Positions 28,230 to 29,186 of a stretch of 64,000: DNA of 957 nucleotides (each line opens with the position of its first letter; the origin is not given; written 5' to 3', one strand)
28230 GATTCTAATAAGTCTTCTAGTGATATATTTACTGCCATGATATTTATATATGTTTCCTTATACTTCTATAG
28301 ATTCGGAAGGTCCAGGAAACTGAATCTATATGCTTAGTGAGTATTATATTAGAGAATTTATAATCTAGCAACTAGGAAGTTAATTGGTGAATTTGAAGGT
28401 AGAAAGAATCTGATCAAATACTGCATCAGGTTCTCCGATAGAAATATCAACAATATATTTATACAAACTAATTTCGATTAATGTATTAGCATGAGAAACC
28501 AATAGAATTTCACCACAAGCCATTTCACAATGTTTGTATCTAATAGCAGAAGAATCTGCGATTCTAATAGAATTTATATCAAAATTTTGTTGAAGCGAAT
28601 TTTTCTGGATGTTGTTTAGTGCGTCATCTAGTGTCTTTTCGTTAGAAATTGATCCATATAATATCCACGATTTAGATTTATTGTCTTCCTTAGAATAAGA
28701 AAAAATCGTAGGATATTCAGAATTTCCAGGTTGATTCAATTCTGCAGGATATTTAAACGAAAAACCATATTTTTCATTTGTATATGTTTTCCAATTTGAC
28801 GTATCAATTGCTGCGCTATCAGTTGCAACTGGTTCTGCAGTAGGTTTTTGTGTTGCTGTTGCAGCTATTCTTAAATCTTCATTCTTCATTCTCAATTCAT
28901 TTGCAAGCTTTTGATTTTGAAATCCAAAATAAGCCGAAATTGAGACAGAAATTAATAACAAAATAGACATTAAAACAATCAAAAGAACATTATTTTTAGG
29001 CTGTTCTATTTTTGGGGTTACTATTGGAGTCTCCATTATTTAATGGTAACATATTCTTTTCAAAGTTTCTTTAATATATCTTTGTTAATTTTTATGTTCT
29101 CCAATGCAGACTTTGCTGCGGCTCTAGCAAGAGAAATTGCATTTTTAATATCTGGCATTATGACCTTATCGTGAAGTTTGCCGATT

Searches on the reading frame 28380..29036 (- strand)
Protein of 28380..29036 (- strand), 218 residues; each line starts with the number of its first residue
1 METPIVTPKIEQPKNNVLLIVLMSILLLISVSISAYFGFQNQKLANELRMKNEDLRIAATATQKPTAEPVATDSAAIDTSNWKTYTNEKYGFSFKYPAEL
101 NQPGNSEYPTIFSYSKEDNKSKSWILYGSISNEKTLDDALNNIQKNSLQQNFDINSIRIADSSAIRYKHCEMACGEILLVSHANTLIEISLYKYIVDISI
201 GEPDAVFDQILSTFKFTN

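Call 67: search_protein_families(library=pfam, proteins=[window:28380-29036:-], max_evalue=0.001)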
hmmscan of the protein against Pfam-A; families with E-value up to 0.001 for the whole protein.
window:28380-29036:- (218 aa): 1 family
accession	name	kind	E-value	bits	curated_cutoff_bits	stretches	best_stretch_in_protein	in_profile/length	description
PF18933.6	PsbP_2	-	3e-08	34.3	27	1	76-157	37-124/184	PsbP-like protein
